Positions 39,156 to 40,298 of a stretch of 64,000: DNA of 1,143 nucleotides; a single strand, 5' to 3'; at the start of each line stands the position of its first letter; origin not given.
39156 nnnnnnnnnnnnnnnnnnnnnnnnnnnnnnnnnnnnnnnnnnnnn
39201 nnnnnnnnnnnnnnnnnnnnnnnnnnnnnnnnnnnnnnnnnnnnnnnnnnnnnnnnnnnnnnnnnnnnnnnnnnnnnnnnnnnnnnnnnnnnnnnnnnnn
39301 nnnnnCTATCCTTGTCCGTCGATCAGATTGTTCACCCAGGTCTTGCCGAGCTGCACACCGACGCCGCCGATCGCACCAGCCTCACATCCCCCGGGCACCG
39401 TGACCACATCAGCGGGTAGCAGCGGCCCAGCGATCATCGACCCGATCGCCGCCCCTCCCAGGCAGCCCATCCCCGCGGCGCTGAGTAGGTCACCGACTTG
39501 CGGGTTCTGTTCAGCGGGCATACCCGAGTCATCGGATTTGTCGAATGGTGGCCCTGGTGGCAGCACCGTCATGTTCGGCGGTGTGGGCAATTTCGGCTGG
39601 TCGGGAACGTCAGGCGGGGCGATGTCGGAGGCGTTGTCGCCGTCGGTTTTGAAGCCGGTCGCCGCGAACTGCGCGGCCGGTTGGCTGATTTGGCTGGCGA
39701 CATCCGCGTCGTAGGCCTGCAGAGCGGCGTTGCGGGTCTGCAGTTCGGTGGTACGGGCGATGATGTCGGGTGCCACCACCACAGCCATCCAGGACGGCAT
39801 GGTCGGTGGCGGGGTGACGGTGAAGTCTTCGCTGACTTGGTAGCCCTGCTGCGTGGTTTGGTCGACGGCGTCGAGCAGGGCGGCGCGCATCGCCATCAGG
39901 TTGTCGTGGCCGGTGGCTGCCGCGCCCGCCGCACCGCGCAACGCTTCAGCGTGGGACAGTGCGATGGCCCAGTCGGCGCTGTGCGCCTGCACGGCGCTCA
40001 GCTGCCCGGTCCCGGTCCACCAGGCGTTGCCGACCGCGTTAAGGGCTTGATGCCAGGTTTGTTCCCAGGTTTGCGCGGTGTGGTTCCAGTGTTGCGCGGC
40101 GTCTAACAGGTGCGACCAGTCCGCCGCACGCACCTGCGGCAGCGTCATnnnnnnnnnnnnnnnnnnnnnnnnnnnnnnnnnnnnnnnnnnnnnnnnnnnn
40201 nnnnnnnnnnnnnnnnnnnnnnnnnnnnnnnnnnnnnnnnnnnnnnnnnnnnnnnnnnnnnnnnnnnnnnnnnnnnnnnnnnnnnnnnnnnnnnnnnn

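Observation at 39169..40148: Candidate T7SS-delivered polymorphic toxin (WXG+YxxxE N-domain, glycine-zipper C-domain) with adjacent small membrane 'immunity' peptide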

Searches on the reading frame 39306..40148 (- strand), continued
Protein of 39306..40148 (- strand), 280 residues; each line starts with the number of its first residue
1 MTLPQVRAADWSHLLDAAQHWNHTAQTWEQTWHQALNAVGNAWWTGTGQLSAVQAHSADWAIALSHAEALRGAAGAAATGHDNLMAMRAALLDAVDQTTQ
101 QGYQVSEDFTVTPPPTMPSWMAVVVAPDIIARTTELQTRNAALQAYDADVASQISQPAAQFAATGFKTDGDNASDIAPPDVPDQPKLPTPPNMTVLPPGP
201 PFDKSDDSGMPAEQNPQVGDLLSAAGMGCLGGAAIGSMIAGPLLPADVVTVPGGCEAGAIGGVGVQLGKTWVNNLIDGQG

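Call 66: get_annotated_region(hit=H21, flank=2500)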
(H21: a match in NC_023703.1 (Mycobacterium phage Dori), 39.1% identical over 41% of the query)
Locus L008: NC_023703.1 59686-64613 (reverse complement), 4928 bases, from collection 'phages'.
description: Mycobacterium phage Dori, complete genome.
organism: Mycobacterium phage Dori (NCBI taxid 1089121)
taxonomy: Viruses; Duplodnaviria; Heunggongvirae; Uroviricota; Caudoviricetes
host: Mycobacterium smegmatis mc2 155; source: fishpond soil; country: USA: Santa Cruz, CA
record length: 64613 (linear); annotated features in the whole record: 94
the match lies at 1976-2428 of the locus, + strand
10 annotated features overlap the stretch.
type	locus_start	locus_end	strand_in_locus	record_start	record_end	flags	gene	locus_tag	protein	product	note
CDS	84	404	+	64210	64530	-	94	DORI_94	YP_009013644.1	hypothetical protein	gp94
CDS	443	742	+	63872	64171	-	93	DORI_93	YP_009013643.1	hypothetical protein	gp93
CDS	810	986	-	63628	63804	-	92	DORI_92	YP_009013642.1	hypothetical protein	gp92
CDS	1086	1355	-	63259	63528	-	91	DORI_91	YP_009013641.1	hypothetical protein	gp91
CDS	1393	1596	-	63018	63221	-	90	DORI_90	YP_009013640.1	resolvase domain protein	gp90; TnpR resolvase domain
CDS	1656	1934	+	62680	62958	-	89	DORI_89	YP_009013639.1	hypothetical protein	gp89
CDS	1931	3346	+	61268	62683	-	88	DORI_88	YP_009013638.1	hypothetical protein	gp88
CDS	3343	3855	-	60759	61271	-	87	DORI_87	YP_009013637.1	hypothetical protein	gp87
CDS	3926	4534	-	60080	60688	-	86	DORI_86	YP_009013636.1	DNA invertase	gp86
CDS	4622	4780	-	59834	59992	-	85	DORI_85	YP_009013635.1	hypothetical protein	gp85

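Call 69: predict_structure(alignment_id=A1)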
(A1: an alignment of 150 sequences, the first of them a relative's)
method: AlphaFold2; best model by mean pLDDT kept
length: 280 residues; sequences in the alignment: 150
mean_pLDDT: 77.7   pTM: 0.62
mean pLDDT of the five models: 77.7, 77.6, 76.2, 76.2, 76.1
residues with pLDDT >= 90: 156; 70-90: 9; 50-70: 69; < 50: 46
segments of 3 or more residues with pLDDT < 50: 202-205, 226-259, 278-280
pLDDT, mean of each block of 10 residues (from residue 1): 98 98 97 97 95 94 94 97 98 98 98 97 97 98 98 92 70 56 58 53 49 60 49 38 36 42 57 59
secondary structure, 60 per line:
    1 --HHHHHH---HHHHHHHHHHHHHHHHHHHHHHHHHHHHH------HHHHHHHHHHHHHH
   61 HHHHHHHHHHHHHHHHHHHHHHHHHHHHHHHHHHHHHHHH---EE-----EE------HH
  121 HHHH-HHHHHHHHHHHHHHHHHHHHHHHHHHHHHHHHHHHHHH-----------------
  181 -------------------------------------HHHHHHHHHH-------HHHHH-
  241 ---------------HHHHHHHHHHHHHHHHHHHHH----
elements in order: H3-8 H12-40 H47-100 H119-124 H126-163 H218-227 H235-239 H256-276
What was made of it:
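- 39654..40148 (-): N-terminal WXG-type secretion domain (residues 1-165): three long helices, with the WxG turn W44-G46 at 40011..40019. AF2 with a 150-sequence alignment gives pLDDT 92-98 (call 69).
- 39534..39653 (-): Pro-rich, low-confidence linker (residues 166-205). pLDDT is about 50-60 and no secondary structure is predicted (call 69).
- Checked: The N-domain is a 165-residue three-helix domain, not a simple 100-residue hairpin (call 69).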

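Call 73: fold_search(model_id=the predicted structure, library=pdb)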
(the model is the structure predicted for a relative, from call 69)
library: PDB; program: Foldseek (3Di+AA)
matches with E <= 10: 294; with E <= 0.001: 0
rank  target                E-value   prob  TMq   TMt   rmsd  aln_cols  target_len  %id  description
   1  6uuj_E                4.4e-02  0.92  0.25  0.37   8.0       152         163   15  Structure of PE5-PPE4-EspG3 complex from the type VII (ESX-3) secretion system, space group P212121 (released 2020-01-29)
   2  6uuj_H                5.7e-02  0.89  0.25  0.36   9.0       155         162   15  Structure of PE5-PPE4-EspG3 complex from the type VII (ESX-3) secretion system, space group P212121 (released 2020-01-29)
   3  6uuj_B                1.2e-01  0.69  0.24  0.34   8.4       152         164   16  Structure of PE5-PPE4-EspG3 complex from the type VII (ESX-3) secretion system, space group P212121 (released 2020-01-29)
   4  6uuj_K                1.3e-01  0.99  0.33  0.53   6.2       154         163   15  Structure of PE5-PPE4-EspG3 complex from the type VII (ESX-3) secretion system, space group P212121 (released 2020-01-29)
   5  4h8s_B                2.5e-01  0.57  0.24  0.20   9.7       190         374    9  Crystal structure of human APPL2BARPH domain (released 2012-10-17)
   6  5c5b_B                2.7e-01  0.89  0.31  0.24  10.4       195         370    9  Crystal Structure of Human APPL BAR-PH Heterodimer (released 2016-06-22)
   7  5c5b_D                2.8e-01  0.75  0.22  0.17  10.0       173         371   10  Crystal Structure of Human APPL BAR-PH Heterodimer (released 2016-06-22)
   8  4h8s_D                3.0e-01  0.57  0.26  0.21  10.3       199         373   11  Crystal structure of human APPL2BARPH domain (released 2012-10-17)
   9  4nqi_C                3.3e-01  0.80  0.31  0.37   8.8       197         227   13  Structure of the N-terminal I-BAR domain (1-259) of D.Discoideum IBARa (released 2014-02-05)
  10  4h8s_A                3.3e-01  0.35  0.18  0.15  10.3       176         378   12  Crystal structure of human APPL2BARPH domain (released 2012-10-17)
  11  3g6i                  3.3e-01  0.25  0.15  0.20  21.9       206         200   13  Crystal structure of an outer membrane protein, part of a putative carbohydrate binding complex (bt_1022) from bacteroid (released 2009-02-17)
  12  5xfs_B                3.5e-01  0.85  0.30  0.46   8.7       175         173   15  Crystal structure of PE8-PPE15 in complex with EspG5 from M. tuberculosis (released 2017-08-30)
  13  7pi6_C                4.6e-01  0.75  0.29  0.39  10.2       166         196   10  Trypanosoma brucei ISG65 bound to human complement C3d (released 2022-07-27)
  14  4h8s_C                4.8e-01  0.28  0.23  0.18   9.8       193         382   12  Crystal structure of human APPL2BARPH domain (released 2012-10-17)
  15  3syv_B                5.1e-01  0.30  0.18  0.20  17.5       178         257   14  Crystal structure of mPACSIN 3 F-BAR domain mutant (released 2012-05-16)
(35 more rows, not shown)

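Call 77: find_encoding_contigs(protein=P0010, flank=6000, max_places=2)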
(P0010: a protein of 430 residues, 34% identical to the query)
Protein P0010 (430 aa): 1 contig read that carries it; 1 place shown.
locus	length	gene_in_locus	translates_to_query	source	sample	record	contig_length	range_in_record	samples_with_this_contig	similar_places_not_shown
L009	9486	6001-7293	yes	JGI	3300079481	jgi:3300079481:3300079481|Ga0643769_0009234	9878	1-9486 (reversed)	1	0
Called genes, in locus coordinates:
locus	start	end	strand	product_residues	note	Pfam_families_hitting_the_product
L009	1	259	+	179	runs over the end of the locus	PF07799:DUF1643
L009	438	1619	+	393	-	PF14279:HNH_5 (weak)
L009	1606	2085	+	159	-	-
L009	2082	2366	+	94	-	PF24623:Phage_zn_bind_8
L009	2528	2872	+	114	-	PF02467:Whib (weak)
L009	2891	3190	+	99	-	PF00934:PE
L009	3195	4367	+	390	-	PF00823:PPE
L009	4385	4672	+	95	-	PF01788:PsbJ (weak)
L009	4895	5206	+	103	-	-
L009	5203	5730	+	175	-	-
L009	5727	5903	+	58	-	-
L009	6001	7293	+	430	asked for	-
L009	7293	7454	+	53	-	-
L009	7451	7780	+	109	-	-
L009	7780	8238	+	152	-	PF24258:DUF7459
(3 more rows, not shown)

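Call 78: find_encoding_contigs(protein=P0045, flank=6000, max_places=2)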
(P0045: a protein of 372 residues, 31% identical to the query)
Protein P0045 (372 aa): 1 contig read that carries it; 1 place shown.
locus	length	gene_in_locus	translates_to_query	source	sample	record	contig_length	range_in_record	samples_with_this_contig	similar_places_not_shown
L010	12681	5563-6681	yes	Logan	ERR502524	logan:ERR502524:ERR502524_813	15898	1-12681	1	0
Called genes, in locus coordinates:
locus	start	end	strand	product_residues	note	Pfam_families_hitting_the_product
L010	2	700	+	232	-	?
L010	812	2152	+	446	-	PF03583:LIP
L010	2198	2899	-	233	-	PF10821:DUF2567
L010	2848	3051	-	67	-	PF26519:BsaP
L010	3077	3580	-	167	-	PF00589:Phage_integrase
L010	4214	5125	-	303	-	-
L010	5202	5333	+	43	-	-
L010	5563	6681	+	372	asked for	-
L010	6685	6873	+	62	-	-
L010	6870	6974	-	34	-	-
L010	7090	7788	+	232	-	-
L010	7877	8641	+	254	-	PF05305:DUF732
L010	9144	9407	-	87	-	-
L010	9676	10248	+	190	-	-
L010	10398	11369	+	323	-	-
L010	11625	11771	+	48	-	-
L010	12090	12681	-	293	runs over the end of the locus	-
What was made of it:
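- A homologue lies in a chromosomal-looking context with no phage structural genes nearby in the 12.7-kb locus (L010; call 78).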

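Call 79: find_encoding_contigs(protein=P0008, flank=6000, max_places=2)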
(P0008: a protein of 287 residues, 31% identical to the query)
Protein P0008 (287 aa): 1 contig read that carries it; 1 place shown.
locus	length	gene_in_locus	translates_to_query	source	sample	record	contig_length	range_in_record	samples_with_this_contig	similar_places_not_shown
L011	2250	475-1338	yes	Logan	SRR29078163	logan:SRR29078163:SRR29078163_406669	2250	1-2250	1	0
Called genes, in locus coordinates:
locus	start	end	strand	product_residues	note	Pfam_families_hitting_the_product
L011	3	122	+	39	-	?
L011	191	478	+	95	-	-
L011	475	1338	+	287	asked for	-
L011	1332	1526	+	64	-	-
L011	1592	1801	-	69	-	-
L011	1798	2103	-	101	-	-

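Call 80: find_encoding_contigs(protein=P0006, flank=6000, max_places=2)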
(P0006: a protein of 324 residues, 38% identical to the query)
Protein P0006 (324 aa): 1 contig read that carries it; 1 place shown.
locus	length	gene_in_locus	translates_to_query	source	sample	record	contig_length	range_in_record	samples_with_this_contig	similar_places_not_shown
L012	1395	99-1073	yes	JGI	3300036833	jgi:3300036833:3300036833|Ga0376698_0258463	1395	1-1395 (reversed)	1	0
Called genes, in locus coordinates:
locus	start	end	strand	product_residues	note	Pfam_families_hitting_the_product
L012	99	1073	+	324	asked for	-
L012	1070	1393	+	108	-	?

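Call 94: search_protein_families(library=ncbifam, alignment_id=A1, max_evalue=0.001)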
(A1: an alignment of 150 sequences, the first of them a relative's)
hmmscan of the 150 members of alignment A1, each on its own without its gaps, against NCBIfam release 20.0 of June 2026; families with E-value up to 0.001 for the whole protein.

A. member 1, P0001 (280 aa): 0 families

B. families by the number of members that match (of 150 scanned): 1 family
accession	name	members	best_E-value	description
TIGR03930.1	WXG100_ESAT6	4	0.00023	WXG100 family type VII secretion target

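Call 96: list_cluster_members(proteins=[P0043, P0023, P0024, P0012, P0018, P0045, P0008, P0076, P0014, P0031])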
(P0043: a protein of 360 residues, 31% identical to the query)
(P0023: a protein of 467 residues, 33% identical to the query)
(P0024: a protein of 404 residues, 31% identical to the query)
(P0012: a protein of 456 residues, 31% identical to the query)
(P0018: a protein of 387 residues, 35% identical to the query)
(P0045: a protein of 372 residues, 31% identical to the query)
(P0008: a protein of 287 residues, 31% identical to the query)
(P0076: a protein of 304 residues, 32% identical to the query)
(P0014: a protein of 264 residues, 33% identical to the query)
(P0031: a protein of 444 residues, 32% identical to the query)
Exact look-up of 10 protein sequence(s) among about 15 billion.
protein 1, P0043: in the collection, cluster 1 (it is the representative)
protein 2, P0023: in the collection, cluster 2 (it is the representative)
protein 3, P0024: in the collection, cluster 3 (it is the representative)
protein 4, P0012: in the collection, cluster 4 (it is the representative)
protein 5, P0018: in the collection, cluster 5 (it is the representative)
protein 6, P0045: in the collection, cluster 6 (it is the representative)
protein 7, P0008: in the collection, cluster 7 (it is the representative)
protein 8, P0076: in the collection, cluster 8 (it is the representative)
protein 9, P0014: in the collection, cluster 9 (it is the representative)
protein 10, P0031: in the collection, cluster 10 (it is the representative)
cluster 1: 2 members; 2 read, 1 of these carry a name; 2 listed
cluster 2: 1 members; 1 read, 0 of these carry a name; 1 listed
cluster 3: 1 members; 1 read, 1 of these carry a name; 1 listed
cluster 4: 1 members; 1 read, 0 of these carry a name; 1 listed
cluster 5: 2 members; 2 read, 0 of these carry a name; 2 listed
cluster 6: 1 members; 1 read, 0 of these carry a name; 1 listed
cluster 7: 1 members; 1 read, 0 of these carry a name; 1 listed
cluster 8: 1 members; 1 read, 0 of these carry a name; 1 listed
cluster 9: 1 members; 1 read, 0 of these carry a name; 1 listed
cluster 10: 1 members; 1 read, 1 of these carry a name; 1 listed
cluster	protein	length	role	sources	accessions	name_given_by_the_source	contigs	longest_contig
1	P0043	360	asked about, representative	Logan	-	-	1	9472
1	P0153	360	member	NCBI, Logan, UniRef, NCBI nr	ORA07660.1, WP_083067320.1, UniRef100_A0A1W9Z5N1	hypothetical protein [Mycobacterium arosiense] | Uncharacterized protein n=1 Tax=Mycobacterium arosiense ATCC BAA-1401 = DSM 45069 ...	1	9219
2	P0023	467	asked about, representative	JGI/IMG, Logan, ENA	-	-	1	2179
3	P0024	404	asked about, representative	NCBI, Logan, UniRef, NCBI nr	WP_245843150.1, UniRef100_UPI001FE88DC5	hypothetical protein [Mycolicibacterium vulneris] | hypothetical protein n=1 Tax=Mycolicibacterium vulneris TaxID=547163 RepID=UPI001FE88DC5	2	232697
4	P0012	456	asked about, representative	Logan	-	-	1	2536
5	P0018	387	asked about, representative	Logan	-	-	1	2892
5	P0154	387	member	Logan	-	-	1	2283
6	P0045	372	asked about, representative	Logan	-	-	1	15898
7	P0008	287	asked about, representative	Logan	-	-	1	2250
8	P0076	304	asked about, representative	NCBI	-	-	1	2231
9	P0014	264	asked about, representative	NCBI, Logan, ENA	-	-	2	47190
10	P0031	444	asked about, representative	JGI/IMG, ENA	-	hypothetical protein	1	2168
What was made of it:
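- Family members occur in Mycobacterium arosiense and Mycolicibacterium vulneris (call 96), and other members come from metagenome or sequencing-run assemblies whose sample types I did not determine.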

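Call 97: search_dna_similar(query=P0004, collection=phages, mode=protein, max_evalue=10, max_rows=8)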
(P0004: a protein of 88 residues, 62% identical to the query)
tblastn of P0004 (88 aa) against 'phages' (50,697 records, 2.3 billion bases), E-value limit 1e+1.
Records with a match: 7; places in all: 7; records where one place covers at least 80% of the query: 0.
Best place of each record, by identity: <60% 7.
By first word of the organism name: Mycobacterium 7.
By host as written in the record: Mycobacterium smegmatis mc2 155 4; Mycobacterium smegmatis mc#155 2; Mycobacterium smegmatis mc2155 1.
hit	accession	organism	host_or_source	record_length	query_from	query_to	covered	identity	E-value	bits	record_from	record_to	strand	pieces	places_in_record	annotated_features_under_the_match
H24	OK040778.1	Mycobacterium phage Devera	Mycobacterium smegmatis mc2155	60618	50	88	44%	42.5%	9e-1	33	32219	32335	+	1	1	42: WXG100 domain and membrane protein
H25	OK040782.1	Mycobacterium phage Illumine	Mycobacterium smegmatis mc#155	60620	50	88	44%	42.5%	9e-1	33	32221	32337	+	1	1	41: WXG100 domain and membrane protein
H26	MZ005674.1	Mycobacterium phage Dole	Mycobacterium smegmatis mc#155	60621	50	88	44%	42.5%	9e-1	33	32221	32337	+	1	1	41: hypothetical protein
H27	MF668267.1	Mycobacterium phage Apocalypse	Mycobacterium smegmatis mc2 155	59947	50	86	42%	40.5%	3e-1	34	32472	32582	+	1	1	hypothetical protein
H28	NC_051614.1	Mycobacterium phage Apocalypse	Mycobacterium smegmatis mc2 155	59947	50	86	42%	40.5%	3e-1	34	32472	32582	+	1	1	hypothetical protein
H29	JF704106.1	Mycobacterium phage Anaya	Mycobacterium smegmatis mc2 155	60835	53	86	39%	41.2%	2e+0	32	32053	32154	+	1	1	none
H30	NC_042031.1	Mycobacterium phage Anaya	Mycobacterium smegmatis mc2 155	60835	53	86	39%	41.2%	2e+0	32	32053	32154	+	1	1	none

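Call 98: search_dna_similar(query=P0013, collection=plasmids, mode=protein, max_evalue=0.01, max_rows=10)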
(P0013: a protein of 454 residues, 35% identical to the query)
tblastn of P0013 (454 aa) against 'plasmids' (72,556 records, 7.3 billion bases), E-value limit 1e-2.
Records with a match: 5; places in all: 5; records where one place covers at least 80% of the query: 0.
Best place of each record, by identity: <60% 5.
By first word of the organism name: Mycolicibacterium 4; Mycobacterium 1.
By predicted mobility (MOB-suite, as given by PLSDB): non-mobilizable 5.
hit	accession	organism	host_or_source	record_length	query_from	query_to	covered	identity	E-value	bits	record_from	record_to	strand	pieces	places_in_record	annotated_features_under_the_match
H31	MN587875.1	Mycolicibacterium sp.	-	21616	6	142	30%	28.4%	9e-6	56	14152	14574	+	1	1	hypothetical protein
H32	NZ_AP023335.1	Mycolicibacterium sp. TY66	-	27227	4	115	25%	30.4%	1e-6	59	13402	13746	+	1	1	hypothetical protein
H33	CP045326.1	Mycobacterium sp. THAF192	pure culture,Surface of a polyethylene ...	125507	4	113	24%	30.9%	9e-3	46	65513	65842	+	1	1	none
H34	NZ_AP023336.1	Mycolicibacterium sp. TY66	-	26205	4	115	25%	29.6%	4e-5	54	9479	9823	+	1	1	hypothetical protein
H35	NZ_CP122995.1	Mycolicibacterium aubagnense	wall sediment of Poderosa mine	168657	4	115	25%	29.6%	6e-5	54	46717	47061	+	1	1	hypothetical protein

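Call 99: get_annotated_region(hit=H24, flank=2000)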
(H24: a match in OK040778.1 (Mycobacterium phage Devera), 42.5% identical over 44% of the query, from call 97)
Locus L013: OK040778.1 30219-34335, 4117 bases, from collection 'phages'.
description: Mycobacterium phage Devera, complete genome.
organism: Mycobacterium phage Devera (NCBI taxid 2885986)
taxonomy: Viruses; Duplodnaviria; Heunggongvirae; Uroviricota; Caudoviricetes; Weiservirinae; Anayavirus
host: Mycobacterium smegmatis mc2155; source: soil; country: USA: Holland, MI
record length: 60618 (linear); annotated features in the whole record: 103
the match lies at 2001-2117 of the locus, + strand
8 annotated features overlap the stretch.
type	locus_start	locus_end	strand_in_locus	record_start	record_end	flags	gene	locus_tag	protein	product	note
CDS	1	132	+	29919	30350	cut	38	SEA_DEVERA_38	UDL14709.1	hypothetical protein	-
CDS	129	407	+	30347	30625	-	39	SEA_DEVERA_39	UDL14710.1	hypothetical protein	-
CDS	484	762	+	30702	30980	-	40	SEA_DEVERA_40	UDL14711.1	hypothetical protein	-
CDS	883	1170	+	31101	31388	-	41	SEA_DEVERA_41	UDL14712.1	WXG100 protein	-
CDS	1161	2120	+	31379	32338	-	42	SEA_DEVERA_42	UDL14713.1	WXG100 domain and membrane protein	-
CDS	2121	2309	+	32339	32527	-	43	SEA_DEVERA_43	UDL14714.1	membrane protein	-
CDS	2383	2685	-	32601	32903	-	44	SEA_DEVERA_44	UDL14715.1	hypothetical protein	-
CDS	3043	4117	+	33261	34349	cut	45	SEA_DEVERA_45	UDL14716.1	tyrosine integrase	-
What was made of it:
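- GenBank annotators call the K1-phage homologue just 'WXG100 domain and membrane protein' (call 99).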

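Call 105: search_dna_similar(query=L013:1161-2120:+, collection=phages, mode=protein, max_evalue=0.00001, max_rows=25, rows=spread)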
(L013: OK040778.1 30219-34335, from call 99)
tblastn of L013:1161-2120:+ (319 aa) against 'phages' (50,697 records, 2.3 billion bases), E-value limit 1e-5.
Records with a match: 7; places in all: 7; records where one place covers at least 80% of the query: 7.
Best place of each record, by identity: >=99% 3; 60-80% 4.
By first word of the organism name: Mycobacterium 7.
By host as written in the record: Mycobacterium smegmatis mc2 155 4; Mycobacterium smegmatis mc#155 2; Mycobacterium smegmatis mc2155 1.
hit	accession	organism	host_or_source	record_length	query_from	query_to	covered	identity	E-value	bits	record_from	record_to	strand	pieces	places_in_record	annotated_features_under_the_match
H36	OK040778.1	Mycobacterium phage Devera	Mycobacterium smegmatis mc2155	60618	1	319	100%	99.7%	5e-137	434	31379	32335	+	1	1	42: WXG100 domain and membrane protein | 41: WXG100 protein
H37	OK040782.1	Mycobacterium phage Illumine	Mycobacterium smegmatis mc#155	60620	1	319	100%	99.7%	5e-137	434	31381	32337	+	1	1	41: WXG100 domain and membrane protein | 40: WXG100 protein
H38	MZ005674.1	Mycobacterium phage Dole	Mycobacterium smegmatis mc#155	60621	1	319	100%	99.7%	5e-137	434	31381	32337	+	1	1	41: hypothetical protein | 40: hypothetical protein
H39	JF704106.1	Mycobacterium phage Anaya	Mycobacterium smegmatis mc2 155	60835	1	317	99%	76.3%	8e-92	304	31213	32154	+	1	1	40: hypothetical protein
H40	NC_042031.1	Mycobacterium phage Anaya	Mycobacterium smegmatis mc2 155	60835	1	317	99%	76.3%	8e-92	304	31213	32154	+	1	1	40: hypothetical protein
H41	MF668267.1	Mycobacterium phage Apocalypse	Mycobacterium smegmatis mc2 155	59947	1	317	99%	73.9%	2e-86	288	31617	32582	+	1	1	hypothetical protein (x2)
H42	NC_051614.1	Mycobacterium phage Apocalypse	Mycobacterium smegmatis mc2 155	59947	1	317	99%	73.9%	2e-86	288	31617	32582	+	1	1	hypothetical protein (x2)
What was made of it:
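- Five cluster K1 phages isolated on the saprophyte M. smegmatis carry the same cassette (calls 99, 105).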

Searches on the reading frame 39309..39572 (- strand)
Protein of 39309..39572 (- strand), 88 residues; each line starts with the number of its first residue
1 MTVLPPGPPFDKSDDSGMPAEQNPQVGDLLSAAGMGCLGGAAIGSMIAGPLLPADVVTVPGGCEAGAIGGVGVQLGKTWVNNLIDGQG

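Call 42: find_homologous_proteins(query=A2, max_evalue=0.01)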
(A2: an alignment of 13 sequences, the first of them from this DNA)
Query A2 (13 sequences) (75 aa, profile of the alignment): 3 proteins with E <= 0.01 among 8000 candidates.
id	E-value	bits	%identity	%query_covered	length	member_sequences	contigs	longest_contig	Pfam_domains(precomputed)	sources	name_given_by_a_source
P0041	7.9e-23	98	39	100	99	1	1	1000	-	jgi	jgi:hypothetical protein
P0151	7.4e-16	76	44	48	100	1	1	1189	-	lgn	-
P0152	1.9e-5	42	-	-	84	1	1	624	-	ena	-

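Call 44: find_related_loci(query=A5, collection=genome_contigs, flank=6000)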
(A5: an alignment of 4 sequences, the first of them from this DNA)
Query A5 (88 aa) in genome_contigs; peptide patterns used: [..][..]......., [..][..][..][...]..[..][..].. (x = any residue, [..] = any of these).
158 stretches matched a pattern, but none encodes a relative of the query by tblastn (E <= 1e-3).

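Call 45: find_related_loci(query=A5, collection=viral_contigs, flank=8000)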
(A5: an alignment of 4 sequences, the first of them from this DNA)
Query A5 (88 aa) in viral_contigs; peptide patterns used: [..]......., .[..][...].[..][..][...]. (x = any residue, [..] = any of these).
53 stretches matched a pattern, but none encodes a relative of the query by tblastn (E <= 1e-3).

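Call 46: find_related_loci(query=A5, collection=metagenome_contigs, flank=8000)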
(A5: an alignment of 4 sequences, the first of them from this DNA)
Query A5 (88 aa) in metagenome_contigs; peptide patterns used: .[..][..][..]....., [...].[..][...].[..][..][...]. (x = any residue, [..] = any of these).
377 stretches matched a pattern, but none encodes a relative of the query by tblastn (E <= 1e-3).

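Call 83: search_protein_families(library=pfam, alignment_id=A2, max_evalue=5)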
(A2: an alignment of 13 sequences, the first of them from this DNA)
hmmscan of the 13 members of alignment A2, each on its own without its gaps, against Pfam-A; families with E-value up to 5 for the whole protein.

A. member 1, seq(75 aa): 1 family
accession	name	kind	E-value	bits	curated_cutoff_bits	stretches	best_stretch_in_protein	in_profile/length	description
PF08984.16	DUF1858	-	0.27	11.8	32.2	1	8-29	12-33/59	Domain of unknown function (DUF1858)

B. families by the number of members that match (of 13 scanned): 7 families
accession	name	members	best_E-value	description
PF13488.11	Gly-zipper_Omp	1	0.047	Glycine zipper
PF24417.1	DUF7549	1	0.062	Family of unknown function (DUF7549)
PF08984.16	DUF1858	1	0.27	Domain of unknown function (DUF1858)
PF10439.15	Bacteriocin_IIc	1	0.91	Bacteriocin class II with double-glycine leader peptide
PF13436.11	Gly-zipper_OmpA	1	1.1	Glycine-zipper domain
PF06522.17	B12D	1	1.4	NADH-ubiquinone reductase complex 1 MLRQ subunit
PF13441.11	Gly-zipper_YMGG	1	1.8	YMGG-like Gly-zipper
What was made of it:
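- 39309..39533 (-): C-terminal two-Cys glycine-zipper module (residues 206-280). It contains two predicted helices with small-residue ladders (224-241 and 253-268) and invariant C229 and C255. It has no significant Pfam match; the best is Gly-zipper_Omp at E 0.047 (call 83).
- On Pfam glycine-zipper families (PF13488, PF13436, PF13441) and class IIc bacteriocins (PF10439): The best E-values among 13 module sequences are 0.047, 1.1, 1.8 and 0.91 (call 83).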
